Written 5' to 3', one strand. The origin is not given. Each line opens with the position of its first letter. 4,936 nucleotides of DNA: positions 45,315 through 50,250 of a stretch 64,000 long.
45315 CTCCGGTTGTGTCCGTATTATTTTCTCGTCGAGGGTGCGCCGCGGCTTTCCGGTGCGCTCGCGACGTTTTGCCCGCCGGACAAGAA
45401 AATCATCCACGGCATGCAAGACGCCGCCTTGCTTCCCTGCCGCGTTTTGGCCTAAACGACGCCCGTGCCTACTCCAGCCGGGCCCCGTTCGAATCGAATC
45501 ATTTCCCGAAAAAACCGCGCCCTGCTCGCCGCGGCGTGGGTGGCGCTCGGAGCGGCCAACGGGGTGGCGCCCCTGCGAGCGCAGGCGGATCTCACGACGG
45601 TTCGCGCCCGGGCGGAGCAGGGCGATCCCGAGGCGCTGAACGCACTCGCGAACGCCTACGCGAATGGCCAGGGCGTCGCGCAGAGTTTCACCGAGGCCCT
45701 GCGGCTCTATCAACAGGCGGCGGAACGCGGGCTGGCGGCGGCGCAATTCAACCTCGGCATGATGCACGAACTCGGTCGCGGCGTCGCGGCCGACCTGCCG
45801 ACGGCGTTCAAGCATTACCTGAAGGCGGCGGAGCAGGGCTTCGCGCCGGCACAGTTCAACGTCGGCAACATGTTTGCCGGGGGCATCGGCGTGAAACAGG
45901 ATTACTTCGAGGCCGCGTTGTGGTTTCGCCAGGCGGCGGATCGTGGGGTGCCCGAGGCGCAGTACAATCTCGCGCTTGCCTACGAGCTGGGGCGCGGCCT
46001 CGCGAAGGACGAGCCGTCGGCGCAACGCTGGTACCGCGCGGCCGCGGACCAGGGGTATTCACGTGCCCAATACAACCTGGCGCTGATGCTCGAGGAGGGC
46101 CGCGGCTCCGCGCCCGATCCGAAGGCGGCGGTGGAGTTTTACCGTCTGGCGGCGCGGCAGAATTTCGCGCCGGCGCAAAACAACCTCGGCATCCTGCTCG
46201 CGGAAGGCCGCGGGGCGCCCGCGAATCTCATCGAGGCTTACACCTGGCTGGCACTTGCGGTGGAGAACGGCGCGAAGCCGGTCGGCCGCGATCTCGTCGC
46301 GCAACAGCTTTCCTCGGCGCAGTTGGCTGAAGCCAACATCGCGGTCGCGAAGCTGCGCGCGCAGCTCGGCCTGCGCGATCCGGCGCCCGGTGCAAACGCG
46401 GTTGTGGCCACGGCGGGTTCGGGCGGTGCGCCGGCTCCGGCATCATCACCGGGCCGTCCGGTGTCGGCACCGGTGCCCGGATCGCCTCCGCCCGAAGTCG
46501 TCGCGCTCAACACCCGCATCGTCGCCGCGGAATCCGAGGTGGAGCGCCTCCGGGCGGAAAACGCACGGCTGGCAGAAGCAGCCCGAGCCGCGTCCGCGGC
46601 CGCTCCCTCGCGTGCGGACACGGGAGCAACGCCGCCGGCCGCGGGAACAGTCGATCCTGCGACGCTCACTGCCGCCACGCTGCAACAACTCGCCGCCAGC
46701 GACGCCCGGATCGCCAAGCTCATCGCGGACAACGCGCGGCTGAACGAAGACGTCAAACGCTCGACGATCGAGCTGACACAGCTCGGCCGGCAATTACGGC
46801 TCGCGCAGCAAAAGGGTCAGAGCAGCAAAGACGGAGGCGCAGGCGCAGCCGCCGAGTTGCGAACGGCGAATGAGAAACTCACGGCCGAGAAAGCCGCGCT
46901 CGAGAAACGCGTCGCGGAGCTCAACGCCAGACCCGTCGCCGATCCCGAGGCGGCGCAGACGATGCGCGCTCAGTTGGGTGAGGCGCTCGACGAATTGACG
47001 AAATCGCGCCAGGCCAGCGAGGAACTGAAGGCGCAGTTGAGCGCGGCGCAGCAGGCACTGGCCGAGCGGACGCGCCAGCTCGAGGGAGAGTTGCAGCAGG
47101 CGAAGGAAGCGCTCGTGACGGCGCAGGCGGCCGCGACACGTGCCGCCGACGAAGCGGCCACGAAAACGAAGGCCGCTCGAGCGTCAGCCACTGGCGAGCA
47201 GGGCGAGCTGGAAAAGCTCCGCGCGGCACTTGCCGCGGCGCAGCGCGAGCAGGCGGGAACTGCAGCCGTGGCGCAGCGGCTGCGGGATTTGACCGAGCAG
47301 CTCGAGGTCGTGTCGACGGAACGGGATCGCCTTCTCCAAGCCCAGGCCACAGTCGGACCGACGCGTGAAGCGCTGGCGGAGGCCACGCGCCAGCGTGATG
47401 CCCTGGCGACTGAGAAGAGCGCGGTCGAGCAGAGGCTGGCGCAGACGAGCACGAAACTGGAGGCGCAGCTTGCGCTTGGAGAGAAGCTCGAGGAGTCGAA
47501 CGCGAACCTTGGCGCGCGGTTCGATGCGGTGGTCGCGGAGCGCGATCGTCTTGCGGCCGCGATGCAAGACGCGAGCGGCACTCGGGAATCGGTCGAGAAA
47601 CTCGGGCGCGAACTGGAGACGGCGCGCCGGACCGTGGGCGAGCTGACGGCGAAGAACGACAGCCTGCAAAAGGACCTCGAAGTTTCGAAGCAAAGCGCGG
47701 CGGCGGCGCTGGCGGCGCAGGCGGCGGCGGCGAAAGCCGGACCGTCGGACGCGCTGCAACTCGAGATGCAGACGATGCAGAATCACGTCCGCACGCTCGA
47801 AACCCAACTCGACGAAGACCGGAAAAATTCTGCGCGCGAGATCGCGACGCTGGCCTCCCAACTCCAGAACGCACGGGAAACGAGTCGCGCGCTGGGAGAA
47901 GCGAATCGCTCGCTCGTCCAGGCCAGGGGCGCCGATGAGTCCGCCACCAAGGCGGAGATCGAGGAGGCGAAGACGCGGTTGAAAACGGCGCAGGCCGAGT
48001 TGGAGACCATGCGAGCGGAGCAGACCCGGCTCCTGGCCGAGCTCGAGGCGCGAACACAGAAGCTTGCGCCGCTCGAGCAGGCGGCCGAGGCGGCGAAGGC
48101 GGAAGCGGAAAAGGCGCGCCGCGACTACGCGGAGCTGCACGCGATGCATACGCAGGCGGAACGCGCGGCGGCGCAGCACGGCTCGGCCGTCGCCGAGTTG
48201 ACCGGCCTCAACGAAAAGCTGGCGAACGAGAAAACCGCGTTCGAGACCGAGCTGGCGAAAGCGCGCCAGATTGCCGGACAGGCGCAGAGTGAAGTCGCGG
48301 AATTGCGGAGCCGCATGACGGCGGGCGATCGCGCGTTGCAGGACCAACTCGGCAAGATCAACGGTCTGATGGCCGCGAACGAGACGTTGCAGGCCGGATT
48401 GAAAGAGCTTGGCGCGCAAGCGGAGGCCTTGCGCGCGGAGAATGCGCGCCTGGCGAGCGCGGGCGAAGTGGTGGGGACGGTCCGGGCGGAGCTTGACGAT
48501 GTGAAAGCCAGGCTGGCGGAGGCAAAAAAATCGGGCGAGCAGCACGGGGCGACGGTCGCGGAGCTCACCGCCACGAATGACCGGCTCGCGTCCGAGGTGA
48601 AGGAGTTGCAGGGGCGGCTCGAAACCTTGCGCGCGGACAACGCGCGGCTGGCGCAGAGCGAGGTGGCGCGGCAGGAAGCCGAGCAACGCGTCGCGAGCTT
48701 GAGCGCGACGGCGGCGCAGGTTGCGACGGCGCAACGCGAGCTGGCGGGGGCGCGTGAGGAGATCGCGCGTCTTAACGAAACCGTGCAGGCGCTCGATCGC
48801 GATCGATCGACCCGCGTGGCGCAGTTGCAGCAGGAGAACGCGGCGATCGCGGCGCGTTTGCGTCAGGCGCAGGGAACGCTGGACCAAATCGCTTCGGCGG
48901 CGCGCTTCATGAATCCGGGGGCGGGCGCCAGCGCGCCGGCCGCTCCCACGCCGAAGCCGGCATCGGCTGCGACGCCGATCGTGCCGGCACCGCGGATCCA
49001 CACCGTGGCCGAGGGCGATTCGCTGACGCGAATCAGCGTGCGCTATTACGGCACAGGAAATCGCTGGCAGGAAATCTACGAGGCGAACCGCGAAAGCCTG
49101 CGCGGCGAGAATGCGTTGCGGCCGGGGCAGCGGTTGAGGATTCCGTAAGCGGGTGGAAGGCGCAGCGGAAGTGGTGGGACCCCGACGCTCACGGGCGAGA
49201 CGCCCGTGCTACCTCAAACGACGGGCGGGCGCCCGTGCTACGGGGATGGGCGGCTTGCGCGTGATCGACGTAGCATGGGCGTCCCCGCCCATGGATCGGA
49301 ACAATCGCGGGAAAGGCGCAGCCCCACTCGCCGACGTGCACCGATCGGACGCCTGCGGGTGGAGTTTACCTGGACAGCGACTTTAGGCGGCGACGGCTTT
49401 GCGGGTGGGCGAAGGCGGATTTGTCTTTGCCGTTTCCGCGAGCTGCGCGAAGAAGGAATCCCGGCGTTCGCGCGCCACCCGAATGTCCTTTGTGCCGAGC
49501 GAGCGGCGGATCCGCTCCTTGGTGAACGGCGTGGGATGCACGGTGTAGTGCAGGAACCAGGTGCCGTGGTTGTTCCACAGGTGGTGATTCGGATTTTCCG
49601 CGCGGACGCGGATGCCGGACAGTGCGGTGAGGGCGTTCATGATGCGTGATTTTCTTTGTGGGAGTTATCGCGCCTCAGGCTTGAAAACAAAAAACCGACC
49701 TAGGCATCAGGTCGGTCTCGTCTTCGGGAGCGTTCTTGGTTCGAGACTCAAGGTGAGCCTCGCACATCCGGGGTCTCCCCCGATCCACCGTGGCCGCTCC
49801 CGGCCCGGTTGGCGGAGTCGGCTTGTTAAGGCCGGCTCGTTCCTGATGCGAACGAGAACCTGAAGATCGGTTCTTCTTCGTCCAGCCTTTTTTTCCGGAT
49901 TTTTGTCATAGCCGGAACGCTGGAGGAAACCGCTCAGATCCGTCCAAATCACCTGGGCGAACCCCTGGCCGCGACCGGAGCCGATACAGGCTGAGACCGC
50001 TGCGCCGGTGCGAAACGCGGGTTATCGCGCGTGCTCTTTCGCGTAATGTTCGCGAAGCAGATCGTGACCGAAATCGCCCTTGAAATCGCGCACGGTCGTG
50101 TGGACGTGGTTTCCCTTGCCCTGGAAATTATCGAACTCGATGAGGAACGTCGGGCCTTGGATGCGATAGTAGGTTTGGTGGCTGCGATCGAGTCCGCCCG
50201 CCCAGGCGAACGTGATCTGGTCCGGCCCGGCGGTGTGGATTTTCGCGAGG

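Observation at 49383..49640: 85-aa stand-alone arm-type DNA-binding-like protein under apparent SAM control: candidate new methionine/SAM regulator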

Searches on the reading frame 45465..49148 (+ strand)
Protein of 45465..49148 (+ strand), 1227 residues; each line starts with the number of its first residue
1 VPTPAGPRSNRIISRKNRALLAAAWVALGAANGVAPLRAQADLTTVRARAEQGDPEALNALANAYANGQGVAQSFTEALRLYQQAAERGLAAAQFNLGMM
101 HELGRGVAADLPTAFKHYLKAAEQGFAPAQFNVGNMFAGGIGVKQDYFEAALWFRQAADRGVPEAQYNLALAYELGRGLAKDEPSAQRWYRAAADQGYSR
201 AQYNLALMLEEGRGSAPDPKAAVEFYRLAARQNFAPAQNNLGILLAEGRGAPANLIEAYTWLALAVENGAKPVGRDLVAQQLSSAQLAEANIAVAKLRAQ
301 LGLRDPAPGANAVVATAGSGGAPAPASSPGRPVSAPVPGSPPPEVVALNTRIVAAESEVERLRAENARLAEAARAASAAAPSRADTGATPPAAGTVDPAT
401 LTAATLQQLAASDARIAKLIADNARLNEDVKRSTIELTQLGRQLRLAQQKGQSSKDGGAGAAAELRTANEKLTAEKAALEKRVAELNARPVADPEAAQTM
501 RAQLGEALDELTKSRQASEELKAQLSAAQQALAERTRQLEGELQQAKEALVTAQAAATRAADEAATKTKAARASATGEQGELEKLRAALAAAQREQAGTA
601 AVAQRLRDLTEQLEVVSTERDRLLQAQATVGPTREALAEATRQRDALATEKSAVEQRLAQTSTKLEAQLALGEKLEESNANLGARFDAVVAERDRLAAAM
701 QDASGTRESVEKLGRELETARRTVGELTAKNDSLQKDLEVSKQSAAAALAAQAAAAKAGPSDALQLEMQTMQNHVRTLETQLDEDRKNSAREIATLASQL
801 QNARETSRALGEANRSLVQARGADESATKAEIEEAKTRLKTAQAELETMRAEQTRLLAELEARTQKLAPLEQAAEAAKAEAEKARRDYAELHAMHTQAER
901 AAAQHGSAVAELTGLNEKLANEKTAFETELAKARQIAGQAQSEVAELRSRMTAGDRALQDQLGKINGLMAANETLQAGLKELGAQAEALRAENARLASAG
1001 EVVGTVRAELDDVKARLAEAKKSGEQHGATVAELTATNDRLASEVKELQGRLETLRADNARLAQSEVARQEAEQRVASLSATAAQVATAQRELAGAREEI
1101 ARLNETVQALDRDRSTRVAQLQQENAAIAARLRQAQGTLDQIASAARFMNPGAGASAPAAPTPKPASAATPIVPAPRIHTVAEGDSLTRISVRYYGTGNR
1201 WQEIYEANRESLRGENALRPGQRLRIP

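Call 6: search_protein_families(library=pfam, proteins=[window:45465-49148:+], max_evalue=1)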
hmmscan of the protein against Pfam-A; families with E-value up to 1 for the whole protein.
window:45465-49148:+ (1227 aa): 9 families
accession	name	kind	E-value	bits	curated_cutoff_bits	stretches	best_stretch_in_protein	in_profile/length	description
PF08238.18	Sel1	-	2.4e-47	158.1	30.7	6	91-125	1-35/36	Sel1 repeat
PF01476.26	LysM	-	5.4e-11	42.7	20.9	1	1179-1227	1-43/43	LysM domain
PF00261.25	Tropomyosin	-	0.0029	17.5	38.6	1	827-1056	10-229/242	Tropomyosin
PF13851.11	GAS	-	0.0064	16.3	32.3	2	1005-1147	30-173/200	Growth-arrest specific micro-tubule binding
PF18595.6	Nuf2_DHR10-like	-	0.0065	17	28.4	1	574-668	3-97/117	Nuf2, DHR10-like domain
PF16559.10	GIT_CC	-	0.053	13.7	28.7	2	1029-1063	30-64/66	GIT coiled-coil Rho guanine nucleotide exchange factor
PF05377.16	FlaC_arch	-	0.17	12.8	27.8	0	1073-1110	6-40/55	Flagella accessory protein C (FlaC)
PF24245.1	INO80F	-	0.23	12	25.1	0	1116-1136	10-30/47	INO80 complex subunit F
PF07889.17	DUF1664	-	0.32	11.5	34.6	1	463-527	48-112/124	Protein of unknown function (DUF1664)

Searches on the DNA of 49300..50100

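Call 4: search_rna_families(source=window, start=49300, end=50100, threshold=evalue, max_evalue=10, show_alignments=4)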
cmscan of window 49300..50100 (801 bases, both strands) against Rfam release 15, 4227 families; matches with E-value up to 10: 3.
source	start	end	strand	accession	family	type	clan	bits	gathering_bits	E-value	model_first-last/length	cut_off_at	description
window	49726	49854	-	RF01725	SAM-I-IV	Cis-reg; riboswitch;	CL00012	32.9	41.1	0.0026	1-99/99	no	SAM-I/IV (S-adenosyl methionine) riboswitch aptamer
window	49419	49460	-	RF01370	CRISPR-DR57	Gene; CRISPR;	-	14.2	39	6.7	1-37/37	no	CRISPR RNA direct repeat element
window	49815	49869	-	RF03163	c4-a1b1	Gene; antisense;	CL00128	13.7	46.7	1.4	1-53/53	no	a1, b1 targets of C4 antisense RNA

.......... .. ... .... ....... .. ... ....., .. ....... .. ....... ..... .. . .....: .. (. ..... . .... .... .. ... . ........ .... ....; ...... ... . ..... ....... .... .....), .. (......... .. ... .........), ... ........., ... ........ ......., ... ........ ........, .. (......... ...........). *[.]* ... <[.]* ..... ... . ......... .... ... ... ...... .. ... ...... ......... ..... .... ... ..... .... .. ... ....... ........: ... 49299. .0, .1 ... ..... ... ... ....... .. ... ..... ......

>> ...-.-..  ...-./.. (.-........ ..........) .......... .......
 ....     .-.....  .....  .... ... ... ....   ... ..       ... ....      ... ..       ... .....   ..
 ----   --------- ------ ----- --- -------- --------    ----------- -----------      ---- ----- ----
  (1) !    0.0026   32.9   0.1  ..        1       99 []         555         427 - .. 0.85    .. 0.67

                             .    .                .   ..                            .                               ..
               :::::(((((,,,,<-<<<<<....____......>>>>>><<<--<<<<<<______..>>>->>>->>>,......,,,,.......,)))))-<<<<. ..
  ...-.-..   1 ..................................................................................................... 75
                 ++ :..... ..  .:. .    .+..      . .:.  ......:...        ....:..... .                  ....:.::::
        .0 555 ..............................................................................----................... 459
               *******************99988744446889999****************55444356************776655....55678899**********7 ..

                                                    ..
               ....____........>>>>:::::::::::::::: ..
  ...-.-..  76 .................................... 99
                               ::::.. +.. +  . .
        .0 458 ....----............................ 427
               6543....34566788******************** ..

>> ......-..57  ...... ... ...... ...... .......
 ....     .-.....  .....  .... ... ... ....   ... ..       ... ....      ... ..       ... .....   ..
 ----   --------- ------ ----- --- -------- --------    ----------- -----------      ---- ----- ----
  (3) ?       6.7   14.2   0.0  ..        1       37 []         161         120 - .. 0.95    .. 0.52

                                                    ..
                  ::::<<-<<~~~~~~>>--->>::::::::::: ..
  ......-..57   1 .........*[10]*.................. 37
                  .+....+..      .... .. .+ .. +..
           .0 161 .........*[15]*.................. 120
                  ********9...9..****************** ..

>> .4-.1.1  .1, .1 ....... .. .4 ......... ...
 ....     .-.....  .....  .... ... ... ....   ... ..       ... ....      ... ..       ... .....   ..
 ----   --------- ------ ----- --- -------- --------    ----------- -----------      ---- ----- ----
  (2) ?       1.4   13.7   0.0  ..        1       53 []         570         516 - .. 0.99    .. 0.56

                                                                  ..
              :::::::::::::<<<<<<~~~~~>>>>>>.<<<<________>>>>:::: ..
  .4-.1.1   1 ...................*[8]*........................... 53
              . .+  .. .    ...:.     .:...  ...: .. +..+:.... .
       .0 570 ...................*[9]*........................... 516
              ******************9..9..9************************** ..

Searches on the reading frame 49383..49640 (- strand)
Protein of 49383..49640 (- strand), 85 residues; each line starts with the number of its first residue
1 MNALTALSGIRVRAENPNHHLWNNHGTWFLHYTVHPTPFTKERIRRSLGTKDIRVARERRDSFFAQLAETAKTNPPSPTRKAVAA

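Call 6: search_protein_families(library=pfam, proteins=[window:49383-49640:-], max_evalue=1)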
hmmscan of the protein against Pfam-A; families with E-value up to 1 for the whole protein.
window:49383-49640:- (85 aa): 1 family
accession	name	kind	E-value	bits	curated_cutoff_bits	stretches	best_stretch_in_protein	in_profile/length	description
PF20172.3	DUF6538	-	6.4e-05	23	27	1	38-67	22-51/60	Domain of unknown function (DUF6538)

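Call 7: find_homologous_proteins(query=window:49383-49640:-, max_evalue=0.01)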
Query window:49383-49640:- (85 aa): 1192 proteins with E <= 0.01 among 1193 candidates; the best 120 are listed.
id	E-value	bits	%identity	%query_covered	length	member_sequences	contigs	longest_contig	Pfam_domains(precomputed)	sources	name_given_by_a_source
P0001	8.5e-43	162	87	100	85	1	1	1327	-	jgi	jgi:hypothetical protein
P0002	4.4e-42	159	85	100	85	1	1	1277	-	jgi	jgi:hypothetical protein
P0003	5.5e-42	159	85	100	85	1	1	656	-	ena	-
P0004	8.8e-42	158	87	100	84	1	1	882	-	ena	-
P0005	1.2e-41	158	86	100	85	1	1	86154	-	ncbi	ncbi:MAG: hypothetical protein V4773_03250 [Verrucomicrobiota bacterium]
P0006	1.4e-41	158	86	100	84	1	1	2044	-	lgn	-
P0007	2.0e-41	157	84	100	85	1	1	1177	-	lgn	-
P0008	2.0e-41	157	96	79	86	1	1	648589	-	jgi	jgi:hypothetical protein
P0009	7.2e-41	155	84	100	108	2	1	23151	-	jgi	jgi:hypothetical protein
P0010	9.8e-41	155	85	100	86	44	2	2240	-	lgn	-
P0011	1.4e-40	154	86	100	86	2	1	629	-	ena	-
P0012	6.3e-40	152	82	100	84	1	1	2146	-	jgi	jgi:hypothetical protein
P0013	6.4e-40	152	86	98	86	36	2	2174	-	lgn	-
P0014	9.5e-40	152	89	86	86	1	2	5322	-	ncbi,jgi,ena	jgi:hypothetical protein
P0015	1.0e-39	152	93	82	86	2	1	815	-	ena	-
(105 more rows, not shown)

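Call 87: search_protein_families(library=ncbifam, proteins=[window:49386-49640:-], max_evalue=1)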
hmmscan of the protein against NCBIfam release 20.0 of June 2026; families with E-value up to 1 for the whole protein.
window:49386-49640:- (85 aa): 0 families

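Call 88: search_protein_families(library=phrogs, proteins=[window:49386-49640:-], max_evalue=1)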
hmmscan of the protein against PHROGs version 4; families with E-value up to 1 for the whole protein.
window:49386-49640:- (85 aa): 2 families
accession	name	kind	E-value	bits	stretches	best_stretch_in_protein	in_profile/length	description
phrog_10426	-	integration and excision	0.012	16.5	1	24-68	6-46/193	integrase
phrog_9176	-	unknown function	0.032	15.6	1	27-69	9-47/139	-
